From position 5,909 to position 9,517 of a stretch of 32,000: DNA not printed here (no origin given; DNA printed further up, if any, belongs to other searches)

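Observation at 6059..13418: Two-gene operon of a giant N6A methyltransferase plus a PLD-nuclease::SNF2-helicase fusion: minimal DISARM-like or split Type ISP-like defence candidate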

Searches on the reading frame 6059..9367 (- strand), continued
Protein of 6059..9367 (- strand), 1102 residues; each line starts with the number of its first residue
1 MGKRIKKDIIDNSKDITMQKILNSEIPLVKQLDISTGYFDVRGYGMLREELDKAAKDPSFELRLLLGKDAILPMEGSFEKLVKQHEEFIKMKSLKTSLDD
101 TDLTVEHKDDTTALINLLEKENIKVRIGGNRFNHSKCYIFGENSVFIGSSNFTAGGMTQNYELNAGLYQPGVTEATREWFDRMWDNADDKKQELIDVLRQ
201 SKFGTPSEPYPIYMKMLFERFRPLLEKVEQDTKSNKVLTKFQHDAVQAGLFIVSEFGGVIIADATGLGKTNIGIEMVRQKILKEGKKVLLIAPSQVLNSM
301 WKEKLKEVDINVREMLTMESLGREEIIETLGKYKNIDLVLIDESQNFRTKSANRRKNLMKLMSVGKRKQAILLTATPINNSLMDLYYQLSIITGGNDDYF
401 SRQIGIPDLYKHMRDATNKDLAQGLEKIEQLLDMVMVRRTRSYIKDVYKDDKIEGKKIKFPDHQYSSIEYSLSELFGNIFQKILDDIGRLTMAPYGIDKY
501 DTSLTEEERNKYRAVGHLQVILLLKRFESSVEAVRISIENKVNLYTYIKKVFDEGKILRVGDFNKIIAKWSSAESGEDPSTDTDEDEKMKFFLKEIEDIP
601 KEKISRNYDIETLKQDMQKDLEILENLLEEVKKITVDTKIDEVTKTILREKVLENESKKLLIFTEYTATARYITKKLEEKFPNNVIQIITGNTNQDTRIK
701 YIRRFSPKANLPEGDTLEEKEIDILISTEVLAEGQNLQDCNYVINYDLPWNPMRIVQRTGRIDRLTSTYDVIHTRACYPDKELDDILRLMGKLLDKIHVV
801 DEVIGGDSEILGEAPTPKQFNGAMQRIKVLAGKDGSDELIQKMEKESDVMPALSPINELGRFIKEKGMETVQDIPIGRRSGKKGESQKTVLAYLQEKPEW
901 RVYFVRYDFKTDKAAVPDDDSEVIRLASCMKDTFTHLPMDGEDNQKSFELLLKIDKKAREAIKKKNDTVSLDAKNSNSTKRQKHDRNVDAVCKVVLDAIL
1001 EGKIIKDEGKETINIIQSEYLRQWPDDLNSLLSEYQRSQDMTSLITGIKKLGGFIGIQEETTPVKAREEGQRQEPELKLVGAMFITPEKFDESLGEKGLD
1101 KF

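Call 17: find_encoding_contigs(protein=P0110, flank=9000, max_places=2)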
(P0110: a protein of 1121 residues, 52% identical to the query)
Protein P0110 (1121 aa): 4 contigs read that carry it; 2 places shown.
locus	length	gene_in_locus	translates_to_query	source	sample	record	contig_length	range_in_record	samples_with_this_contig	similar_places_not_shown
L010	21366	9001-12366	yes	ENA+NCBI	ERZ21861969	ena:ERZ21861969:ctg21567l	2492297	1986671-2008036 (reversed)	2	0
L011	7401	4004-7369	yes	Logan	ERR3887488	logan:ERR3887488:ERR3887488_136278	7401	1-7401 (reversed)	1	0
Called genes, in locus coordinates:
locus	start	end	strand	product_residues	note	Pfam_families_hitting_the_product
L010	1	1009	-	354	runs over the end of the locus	PF13518:HTH_28 (faint), PF00665:rve, PF13683:rve_3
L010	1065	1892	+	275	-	PF02621:VitK2_biosynth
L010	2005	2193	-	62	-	-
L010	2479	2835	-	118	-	-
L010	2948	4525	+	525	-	PF00872:Transposase_mut (faint), PF03050:DDE_Tnp_IS66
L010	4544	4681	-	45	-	-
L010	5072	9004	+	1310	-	PF20473:MmeI_Mtase, PF07669:Eco57I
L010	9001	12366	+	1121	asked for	PF13091:PLDc_2, PF04851:ResIII (faint), PF00270:DEAD (weak), PF00176:SNF2-rel_dom (weak), PF00271:Helicase_C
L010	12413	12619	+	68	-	-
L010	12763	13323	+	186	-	PF13592:HTH_33 (weak)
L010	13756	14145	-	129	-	PF01555:N6_N4_Mtase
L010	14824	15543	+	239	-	PF00383:dCMP_cyt_deam_1, PF14437:MafB19-deam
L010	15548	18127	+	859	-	PF03104:DNA_pol_B_exo1, PF10108:DNA_pol_B_exo2 (weak), PF13482:RNase_H_2 (weak), PF00136:DNA_pol_B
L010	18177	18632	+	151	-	PF03083:MtN3_slv (weak)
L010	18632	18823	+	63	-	-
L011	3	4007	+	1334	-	?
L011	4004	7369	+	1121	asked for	PF13091:PLDc_2, PF04851:ResIII (faint), PF00270:DEAD (weak), PF00176:SNF2-rel_dom (weak), PF00271:Helicase_C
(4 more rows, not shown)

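Call 23: search_solved_structures(query=window:6059-9367:-, max_evalue=0.01)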
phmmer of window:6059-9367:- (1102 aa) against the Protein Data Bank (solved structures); distinct sequences matched with E-value up to 0.01: 58.
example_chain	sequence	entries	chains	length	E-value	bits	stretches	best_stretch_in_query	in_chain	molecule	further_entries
1wp9_A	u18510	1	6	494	7.8e-09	37.2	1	623-764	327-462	ATP-dependent RNA helicase, putative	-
1z63_A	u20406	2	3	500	1.2e-08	36.6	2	650-776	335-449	Helicase of the snf2/rad54 family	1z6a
8so8_A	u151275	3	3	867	1e-07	33.5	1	720-783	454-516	RNA polymerase-associated protein RapA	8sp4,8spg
6bog_A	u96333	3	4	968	1.3e-07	33.1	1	720-783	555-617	RNA polymerase-associated protein RapA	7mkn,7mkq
7m8e_F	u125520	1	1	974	1.3e-07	33.1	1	720-783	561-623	RNA polymerase-associated protein RapA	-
4s20_K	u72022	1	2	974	1.4e-07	33.1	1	720-783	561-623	RNA polymerase-associated protein RapA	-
1z3i_X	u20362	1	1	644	2.5e-07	32.2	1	335-450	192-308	similar to RAD54-like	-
8t0l_F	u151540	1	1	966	8.9e-07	30.4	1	720-783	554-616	RNA polymerase-associated protein RapA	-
9lov_B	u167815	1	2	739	5.1e-06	27.9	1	492-782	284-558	Interferon-induced helicase C domain-containing protein 1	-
7jl0_A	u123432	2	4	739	5.1e-06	27.9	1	492-782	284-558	Interferon-induced helicase C domain-containing protein 1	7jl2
9y4j_A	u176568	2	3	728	5.3e-06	27.8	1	492-775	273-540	Interferon-induced helicase C domain-containing protein 1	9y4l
1hv8_A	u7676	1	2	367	1.3e-05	26.5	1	718-775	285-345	PUTATIVE ATP-DEPENDENT RNA HELICASE MJ0669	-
6g1s_A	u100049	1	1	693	1.9e-05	26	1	611-775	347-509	Interferon-induced helicase C domain-containing protein 1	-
6g19_A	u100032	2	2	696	2e-05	25.9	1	611-775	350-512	Interferon-induced helicase C domain-containing protein 1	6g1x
4gl2_A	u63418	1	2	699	2.3e-05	25.7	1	622-782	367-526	Interferon-induced helicase C domain-containing protein 1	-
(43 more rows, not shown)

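Call 46: search_dna_similar(query=window:6059-9367:-, collection=plasmids, mode=protein, max_rows=25, max_evalue=1e-20)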
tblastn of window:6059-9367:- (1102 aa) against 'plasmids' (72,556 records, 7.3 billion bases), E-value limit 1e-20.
Records with a match: 237; places in all: 247; records where one place covers at least 80% of the query: 6.
Best place of each record, by identity: <60% 237.
By first word of the organism name: Enterococcus 19; Listeria 17; Bacillus 15; Salmonella 15; Escherichia 14; Acinetobacter 11; Lactococcus 10; Lactiplantibacillus 8; Rhodococcus 7; Synechocystis 6; and 78 more.
By predicted mobility (MOB-suite, as given by PLSDB): non-mobilizable 129; mobilizable 57; conjugative 51.
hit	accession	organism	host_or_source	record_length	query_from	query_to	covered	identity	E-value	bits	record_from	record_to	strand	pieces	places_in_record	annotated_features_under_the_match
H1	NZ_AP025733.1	Nostoc cf. commune SO-36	-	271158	32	1048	92%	30.1%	3e-120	417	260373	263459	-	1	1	helicase-related protein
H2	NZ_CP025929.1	Microcystis aeruginosa NIES-2481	cell culture,freshwater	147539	32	1046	92%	29.8%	9e-123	424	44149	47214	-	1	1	helicase-related protein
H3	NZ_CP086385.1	Deinococcus radiophilus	Harpadon nehereus,cell culture,2 Mrad ...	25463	30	975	86%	30.4%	2e-121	420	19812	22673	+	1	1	helicase-related protein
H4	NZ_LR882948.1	Planktothrix agardhii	-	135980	18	883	79%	33.0%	1e-123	427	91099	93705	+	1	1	SNF2-related protein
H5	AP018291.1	Calothrix sp. NIES-4105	-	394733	32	934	82%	30.9%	4e-119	413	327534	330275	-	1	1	putative helicase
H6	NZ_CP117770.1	Nostoc sp. UHCC 0926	whole organism,lichen surface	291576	32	880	77%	32.8%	1e-123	427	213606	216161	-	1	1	helicase-related protein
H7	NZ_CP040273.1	Nostoc sp. C052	Blasia pusilla,pure culture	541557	32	880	77%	32.7%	6e-122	422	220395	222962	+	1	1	helicase-related protein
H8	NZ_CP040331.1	Natrinema versiforme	-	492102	22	1026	91%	26.9%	5e-68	259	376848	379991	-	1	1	helicase-related protein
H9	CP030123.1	Brasilonema octagenarum UFV-E1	Eucalyptus grandis,mixed culture,leaves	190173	32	882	77%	31.4%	4e-112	392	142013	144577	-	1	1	helicase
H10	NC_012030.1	Halorubrum lacusprofundi ATCC 49239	-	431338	32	884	77%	30.3%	3e-88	321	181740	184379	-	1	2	helicase-related protein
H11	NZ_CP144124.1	Halalkalicoccus sp. CGA53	cell culture,sediment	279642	32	885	77%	29.2%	1e-87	319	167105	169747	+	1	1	helicase-related protein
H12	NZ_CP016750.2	Lactococcus cremoris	Single cell,Dairy fermentation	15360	18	878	73%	29.6%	5e-36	306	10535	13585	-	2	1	DEAD/DEAH box helicase family protein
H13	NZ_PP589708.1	Lactococcus sp.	Bacterial culture,Dairy environment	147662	18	878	73%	29.6%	5e-36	306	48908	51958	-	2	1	DEAD/DEAH box helicase family protein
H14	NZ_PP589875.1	Lactococcus sp.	Bacterial culture,Dairy environment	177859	18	878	73%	29.6%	5e-36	306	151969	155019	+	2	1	DEAD/DEAH box helicase family protein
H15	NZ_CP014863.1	Thermococcus profundus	-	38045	31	874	77%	27.8%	9e-67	255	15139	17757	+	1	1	helicase-related protein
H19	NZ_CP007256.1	Rhodococcus erythropolis R138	Hydroponic pots with potatoes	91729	31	784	68%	29.4%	4e-82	302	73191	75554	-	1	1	helicase-related protein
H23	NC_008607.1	Pelobacter propionicus DSM 2379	-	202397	22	815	72%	27.6%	3e-59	231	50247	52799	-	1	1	helicase-related protein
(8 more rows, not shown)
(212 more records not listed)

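Call 47: get_annotated_region(hit=H1, flank=7000)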
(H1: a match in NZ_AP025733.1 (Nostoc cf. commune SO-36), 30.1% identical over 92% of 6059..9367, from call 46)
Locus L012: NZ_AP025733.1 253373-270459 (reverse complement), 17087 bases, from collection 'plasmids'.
description: Nostoc cf. commune SO-36 plasmid pANSO36A, complete sequence
organism: Nostoc cf. commune SO-36 (NCBI taxid 449208)
taxonomy: Bacteria; Cyanobacteriota; Cyanophyceae; Nostocales; Nostocaceae; Nostoc; Nostoc commune; Nostoc cf. commune SO-36
host: -; source: -; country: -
typing (MOB-suite, as given by PLSDB): non-mobilizable
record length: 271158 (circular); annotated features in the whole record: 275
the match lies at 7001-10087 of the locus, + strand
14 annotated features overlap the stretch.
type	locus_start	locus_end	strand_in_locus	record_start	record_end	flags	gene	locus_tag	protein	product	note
CDS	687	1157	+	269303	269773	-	ybaK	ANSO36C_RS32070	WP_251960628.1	Cys-tRNA(Pro) deacylase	GO:0043039 - tRNA aminoacylation [Evidence IEA]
CDS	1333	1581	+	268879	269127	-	-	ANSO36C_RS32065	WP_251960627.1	helix-turn-helix transcriptional regulator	-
CDS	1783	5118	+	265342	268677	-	-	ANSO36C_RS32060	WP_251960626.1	TaqI-like C-terminal specificity domain-containing protein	-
CDS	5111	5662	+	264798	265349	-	-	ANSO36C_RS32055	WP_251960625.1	hypothetical protein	-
CDS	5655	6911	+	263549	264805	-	-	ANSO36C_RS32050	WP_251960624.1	hypothetical protein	-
CDS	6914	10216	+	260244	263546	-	-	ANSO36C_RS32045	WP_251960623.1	helicase-related protein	-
CDS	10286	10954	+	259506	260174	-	-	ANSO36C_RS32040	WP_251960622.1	hypothetical protein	-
CDS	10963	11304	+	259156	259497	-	-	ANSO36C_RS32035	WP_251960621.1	hypothetical protein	-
CDS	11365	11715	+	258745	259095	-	-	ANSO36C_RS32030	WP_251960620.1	SMP family protein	-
CDS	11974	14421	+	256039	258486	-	-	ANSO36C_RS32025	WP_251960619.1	PhnD/SsuA/transferrin family substrate-binding protein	-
CDS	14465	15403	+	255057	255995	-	-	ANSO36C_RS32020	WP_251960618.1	5'-nucleotidase, lipoprotein e(P4) family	-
CDS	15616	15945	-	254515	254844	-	-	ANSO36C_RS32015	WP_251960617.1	hypothetical protein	-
CDS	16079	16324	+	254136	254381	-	-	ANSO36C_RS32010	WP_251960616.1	hypothetical protein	-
CDS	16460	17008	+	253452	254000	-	-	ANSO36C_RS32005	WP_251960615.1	NUDIX domain-containing protein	-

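Call 48: get_annotated_region(hit=H3, flank=7000)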
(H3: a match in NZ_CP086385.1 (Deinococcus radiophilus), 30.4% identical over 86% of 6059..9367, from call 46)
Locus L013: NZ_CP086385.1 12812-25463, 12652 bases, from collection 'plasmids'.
description: Deinococcus radiophilus strain ATCC 27603 plasmid pRadio5, complete sequence
organism: Deinococcus radiophilus (NCBI taxid 32062)
taxonomy: Bacteria; Deinococcota; Deinococci; Deinococcales; Deinococcaceae; Deinococcus; Deinococcus radiophilus
host: -; source: Harpadon nehereus,cell culture,2 Mrad irradiated Bombay duck; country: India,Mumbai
typing (MOB-suite, as given by PLSDB): non-mobilizable
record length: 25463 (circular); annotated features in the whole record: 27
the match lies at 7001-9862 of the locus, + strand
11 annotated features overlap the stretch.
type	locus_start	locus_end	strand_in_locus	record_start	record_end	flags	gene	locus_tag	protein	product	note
CDS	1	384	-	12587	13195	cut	-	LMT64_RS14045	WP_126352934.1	ParA family protein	-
CDS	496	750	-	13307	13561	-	-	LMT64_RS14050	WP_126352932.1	hypothetical protein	-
CDS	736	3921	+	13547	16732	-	-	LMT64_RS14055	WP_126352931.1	N-6 DNA methylase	GO:0006306 - DNA methylation [Evidence IEA]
CDS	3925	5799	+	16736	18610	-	-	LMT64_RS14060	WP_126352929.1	DUF262 domain-containing protein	-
CDS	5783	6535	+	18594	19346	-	-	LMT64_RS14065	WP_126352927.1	hypothetical protein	-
CDS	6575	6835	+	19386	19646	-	-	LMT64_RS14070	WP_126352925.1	hypothetical protein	-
CDS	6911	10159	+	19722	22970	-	-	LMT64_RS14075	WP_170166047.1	helicase-related protein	-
CDS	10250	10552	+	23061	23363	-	-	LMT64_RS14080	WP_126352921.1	hypothetical protein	-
CDS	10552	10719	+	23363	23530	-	-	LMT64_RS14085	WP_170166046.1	hypothetical protein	-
CDS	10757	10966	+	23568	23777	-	-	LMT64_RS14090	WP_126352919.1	hypothetical protein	-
CDS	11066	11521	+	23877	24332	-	-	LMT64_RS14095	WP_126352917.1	hypothetical protein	-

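Call 49: get_annotated_region(hit=H12, flank=7000)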
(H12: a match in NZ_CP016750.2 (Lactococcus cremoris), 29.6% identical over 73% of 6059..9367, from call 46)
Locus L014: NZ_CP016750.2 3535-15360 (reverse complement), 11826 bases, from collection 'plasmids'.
description: Lactococcus cremoris strain JM1 plasmid pJM1F, complete sequence
organism: Lactococcus cremoris (NCBI taxid 1359)
taxonomy: Bacteria; Bacillota; Bacilli; Lactobacillales; Streptococcaceae; Lactococcus; Lactococcus cremoris
host: -; source: Single cell,Dairy fermentation; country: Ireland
typing (MOB-suite, as given by PLSDB): non-mobilizable; replicon Inc11
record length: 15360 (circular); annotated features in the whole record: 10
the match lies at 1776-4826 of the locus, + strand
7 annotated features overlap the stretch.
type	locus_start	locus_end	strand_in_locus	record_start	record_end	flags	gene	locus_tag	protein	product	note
CDS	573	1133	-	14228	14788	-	-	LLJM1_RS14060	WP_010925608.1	recombinase family protein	GO:0006310 - DNA recombination [Evidence IEA]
CDS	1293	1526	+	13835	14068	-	-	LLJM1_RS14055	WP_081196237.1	hypothetical protein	-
CDS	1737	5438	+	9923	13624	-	-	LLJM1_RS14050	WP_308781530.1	DEAD/DEAH box helicase family protein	-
CDS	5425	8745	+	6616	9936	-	-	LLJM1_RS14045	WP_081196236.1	N-6 DNA methylase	GO:0006306 - DNA methylation [Evidence IEA]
CDS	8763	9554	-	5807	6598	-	-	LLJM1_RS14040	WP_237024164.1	TaqI-like C-terminal specificity domain-containing protein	-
CDS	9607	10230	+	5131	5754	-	-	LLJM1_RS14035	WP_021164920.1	master DNA invertase Mpi family serine-type recombinase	-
CDS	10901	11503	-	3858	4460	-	-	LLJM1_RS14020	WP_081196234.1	replication protein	-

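Call 50: get_annotated_region(hit=H15, flank=7000)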
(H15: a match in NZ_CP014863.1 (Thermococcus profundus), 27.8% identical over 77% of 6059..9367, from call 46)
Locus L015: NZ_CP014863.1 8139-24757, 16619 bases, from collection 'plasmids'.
description: Thermococcus profundus strain DT 5432 plasmid unnamed, complete sequence
organism: Thermococcus profundus (NCBI taxid 49899)
taxonomy: Archaea; Euryarchaeota; Thermococci; Thermococcales; Thermococcaceae; Thermococcus; Thermococcus profundus
host: -; source: -; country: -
typing (MOB-suite, as given by PLSDB): non-mobilizable
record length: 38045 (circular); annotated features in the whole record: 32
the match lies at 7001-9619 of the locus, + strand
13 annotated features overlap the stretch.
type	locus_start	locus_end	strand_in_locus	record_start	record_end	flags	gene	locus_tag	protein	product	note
CDS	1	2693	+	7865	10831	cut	-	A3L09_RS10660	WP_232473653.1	DNA methyltransferase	-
CDS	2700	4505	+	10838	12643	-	-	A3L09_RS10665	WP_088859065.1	hypothetical protein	-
CDS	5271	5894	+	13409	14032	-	-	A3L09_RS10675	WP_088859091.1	hypothetical protein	-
CDS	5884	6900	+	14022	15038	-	-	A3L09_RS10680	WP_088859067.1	nucleotidyl transferase AbiEii/AbiGii toxin family protein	-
CDS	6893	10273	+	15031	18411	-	-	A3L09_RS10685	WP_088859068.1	helicase-related protein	-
CDS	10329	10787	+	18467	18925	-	-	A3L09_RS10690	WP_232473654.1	DUF365 domain-containing protein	-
CDS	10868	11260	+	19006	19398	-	-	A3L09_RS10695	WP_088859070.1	hypothetical protein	-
CDS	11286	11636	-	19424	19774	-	-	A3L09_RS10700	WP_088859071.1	hypothetical protein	-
CDS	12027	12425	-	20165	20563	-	-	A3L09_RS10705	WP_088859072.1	hypothetical protein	-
CDS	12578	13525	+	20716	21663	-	-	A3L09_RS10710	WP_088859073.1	MarR family transcriptional regulator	GO:0006355 - regulation of DNA-templated transcription [Evidence IEA]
CDS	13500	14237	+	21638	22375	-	-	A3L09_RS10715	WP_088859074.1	hypothetical protein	-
CDS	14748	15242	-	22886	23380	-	-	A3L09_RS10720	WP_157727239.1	hypothetical protein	-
CDS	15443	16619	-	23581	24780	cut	-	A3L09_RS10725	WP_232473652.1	AAA family ATPase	-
